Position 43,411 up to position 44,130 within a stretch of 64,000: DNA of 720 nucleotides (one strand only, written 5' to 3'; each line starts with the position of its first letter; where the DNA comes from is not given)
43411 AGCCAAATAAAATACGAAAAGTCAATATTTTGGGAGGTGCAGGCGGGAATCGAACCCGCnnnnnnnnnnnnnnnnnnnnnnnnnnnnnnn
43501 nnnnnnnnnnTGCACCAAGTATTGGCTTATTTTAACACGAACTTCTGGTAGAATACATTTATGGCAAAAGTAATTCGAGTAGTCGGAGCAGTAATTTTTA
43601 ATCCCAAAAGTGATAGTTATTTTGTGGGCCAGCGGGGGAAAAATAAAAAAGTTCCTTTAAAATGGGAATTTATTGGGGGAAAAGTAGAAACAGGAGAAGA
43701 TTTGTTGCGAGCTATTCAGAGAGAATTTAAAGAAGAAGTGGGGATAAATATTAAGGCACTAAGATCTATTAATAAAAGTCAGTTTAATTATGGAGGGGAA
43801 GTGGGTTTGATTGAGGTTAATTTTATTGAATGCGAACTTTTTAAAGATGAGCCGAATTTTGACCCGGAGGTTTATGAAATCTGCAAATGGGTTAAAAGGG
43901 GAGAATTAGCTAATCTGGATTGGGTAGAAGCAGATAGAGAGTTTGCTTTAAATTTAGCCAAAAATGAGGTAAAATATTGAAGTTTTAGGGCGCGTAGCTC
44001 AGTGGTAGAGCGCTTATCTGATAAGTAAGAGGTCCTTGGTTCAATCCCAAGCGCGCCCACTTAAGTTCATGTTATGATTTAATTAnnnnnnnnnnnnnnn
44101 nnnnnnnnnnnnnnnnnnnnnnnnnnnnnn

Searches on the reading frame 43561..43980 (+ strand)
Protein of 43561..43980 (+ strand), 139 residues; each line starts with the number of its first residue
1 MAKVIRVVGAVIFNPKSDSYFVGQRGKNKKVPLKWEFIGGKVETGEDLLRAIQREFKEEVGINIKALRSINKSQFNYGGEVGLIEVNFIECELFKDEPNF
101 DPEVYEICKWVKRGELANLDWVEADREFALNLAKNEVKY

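Call 84: search_protein_families(library=pfam, proteins=[window:43561-43980:+], max_evalue=0.001)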
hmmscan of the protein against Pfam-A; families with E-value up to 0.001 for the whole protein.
window:43561-43980:+ (139 aa): 2 families
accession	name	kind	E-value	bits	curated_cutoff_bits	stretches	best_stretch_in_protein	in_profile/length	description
PF00293.34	NUDIX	-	2.5e-17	63.6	21.1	1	6-129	4-131/134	NUDIX domain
PF14815.12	NUDIX_4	-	7.5e-07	29.4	35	1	11-128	4-110/113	NUDIX domain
